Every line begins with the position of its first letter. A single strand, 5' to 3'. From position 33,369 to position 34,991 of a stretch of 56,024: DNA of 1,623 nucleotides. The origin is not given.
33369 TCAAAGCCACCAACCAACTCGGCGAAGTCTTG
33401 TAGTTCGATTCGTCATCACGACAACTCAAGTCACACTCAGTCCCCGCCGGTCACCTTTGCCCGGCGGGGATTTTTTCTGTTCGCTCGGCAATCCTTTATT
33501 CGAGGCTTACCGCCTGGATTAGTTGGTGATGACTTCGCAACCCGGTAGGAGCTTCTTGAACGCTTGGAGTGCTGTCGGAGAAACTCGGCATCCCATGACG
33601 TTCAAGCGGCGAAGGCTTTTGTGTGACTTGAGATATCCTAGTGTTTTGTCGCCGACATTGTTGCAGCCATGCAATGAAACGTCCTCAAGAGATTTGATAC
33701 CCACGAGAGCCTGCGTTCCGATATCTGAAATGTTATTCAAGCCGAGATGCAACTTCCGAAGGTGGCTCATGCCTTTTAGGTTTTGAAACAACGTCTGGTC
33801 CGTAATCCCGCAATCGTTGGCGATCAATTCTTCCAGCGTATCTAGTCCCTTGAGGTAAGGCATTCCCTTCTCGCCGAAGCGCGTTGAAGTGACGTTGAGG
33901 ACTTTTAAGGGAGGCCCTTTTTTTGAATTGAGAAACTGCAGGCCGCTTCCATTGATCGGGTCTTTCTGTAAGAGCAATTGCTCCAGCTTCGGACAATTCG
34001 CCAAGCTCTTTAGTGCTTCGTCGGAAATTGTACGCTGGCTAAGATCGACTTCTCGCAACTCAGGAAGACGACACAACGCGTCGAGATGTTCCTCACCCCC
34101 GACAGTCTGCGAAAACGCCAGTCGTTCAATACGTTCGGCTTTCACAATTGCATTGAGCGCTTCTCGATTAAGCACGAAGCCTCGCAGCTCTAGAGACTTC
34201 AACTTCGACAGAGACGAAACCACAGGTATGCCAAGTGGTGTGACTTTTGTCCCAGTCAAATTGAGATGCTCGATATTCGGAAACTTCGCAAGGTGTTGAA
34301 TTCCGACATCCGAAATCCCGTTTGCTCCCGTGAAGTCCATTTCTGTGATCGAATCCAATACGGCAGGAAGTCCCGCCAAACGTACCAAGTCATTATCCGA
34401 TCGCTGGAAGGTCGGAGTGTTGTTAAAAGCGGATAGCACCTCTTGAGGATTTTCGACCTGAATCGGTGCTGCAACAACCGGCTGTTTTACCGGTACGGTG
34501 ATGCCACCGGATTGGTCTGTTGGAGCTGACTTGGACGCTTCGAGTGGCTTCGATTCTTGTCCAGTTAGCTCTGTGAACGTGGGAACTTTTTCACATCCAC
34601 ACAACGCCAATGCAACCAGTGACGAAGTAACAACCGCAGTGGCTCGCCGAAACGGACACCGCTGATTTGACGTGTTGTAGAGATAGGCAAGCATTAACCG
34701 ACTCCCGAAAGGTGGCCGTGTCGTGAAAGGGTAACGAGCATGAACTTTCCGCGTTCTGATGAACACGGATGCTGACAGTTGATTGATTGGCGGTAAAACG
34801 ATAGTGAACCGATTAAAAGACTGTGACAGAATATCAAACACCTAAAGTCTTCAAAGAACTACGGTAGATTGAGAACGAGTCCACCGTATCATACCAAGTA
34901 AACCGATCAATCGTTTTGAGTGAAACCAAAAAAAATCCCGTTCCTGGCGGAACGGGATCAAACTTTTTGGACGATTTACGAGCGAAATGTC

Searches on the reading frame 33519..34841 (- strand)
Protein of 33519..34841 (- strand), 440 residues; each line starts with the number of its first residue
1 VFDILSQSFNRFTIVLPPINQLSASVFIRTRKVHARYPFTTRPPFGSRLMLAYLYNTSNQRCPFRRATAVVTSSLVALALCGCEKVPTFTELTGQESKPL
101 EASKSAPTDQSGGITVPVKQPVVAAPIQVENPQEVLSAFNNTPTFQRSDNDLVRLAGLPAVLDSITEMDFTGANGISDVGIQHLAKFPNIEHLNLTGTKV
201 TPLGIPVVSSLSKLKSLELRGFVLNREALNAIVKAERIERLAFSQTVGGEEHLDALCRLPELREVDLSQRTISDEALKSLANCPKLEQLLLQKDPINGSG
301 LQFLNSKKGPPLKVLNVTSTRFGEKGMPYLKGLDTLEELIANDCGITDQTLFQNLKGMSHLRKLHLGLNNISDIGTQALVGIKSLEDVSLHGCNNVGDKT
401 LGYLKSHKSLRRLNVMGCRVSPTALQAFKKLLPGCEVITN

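Call 90: search_protein_families(library=pfam, max_evalue=0.001, proteins=[window:33519-34841:-])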
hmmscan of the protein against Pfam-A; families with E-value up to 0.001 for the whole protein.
window:33519-34841:- (440 aa): 8 families
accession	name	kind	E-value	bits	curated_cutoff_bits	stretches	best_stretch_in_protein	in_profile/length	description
PF12799.13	LRR_4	-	5.6e-13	49.1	27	2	335-374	2-39/44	Leucine Rich repeats (2 copies)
PF13516.12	LRR_6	-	1.6e-12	46.9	23.4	0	359-379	3-23/24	Leucine Rich repeat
PF13855.12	LRR_8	-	6.7e-12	45.4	27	1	355-394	21-60/61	Leucine rich repeat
PF24758.1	LRR_At5g56370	-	7.4e-09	36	27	1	229-294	30-96/227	FBD-associated F-box protein At5g56370, LRR repeats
PF23598.1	LRR_14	-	4.6e-08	32.6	40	0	169-290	28-145/353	Leucine-rich repeat region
PF14580.12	LRR_9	-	2.5e-05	24.4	30.5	0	144-219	46-120/175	Leucine-rich repeat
PF19729.6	LRR_FBXL18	-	0.00011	21.2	27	0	164-219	11-67/591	F-box/LRR-repeat protein 18, LRR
PF25013.1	LRR_Zer-1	-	0.00034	21.2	27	0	208-274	4-68/137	Zer-1-like, Leucine-rich repeats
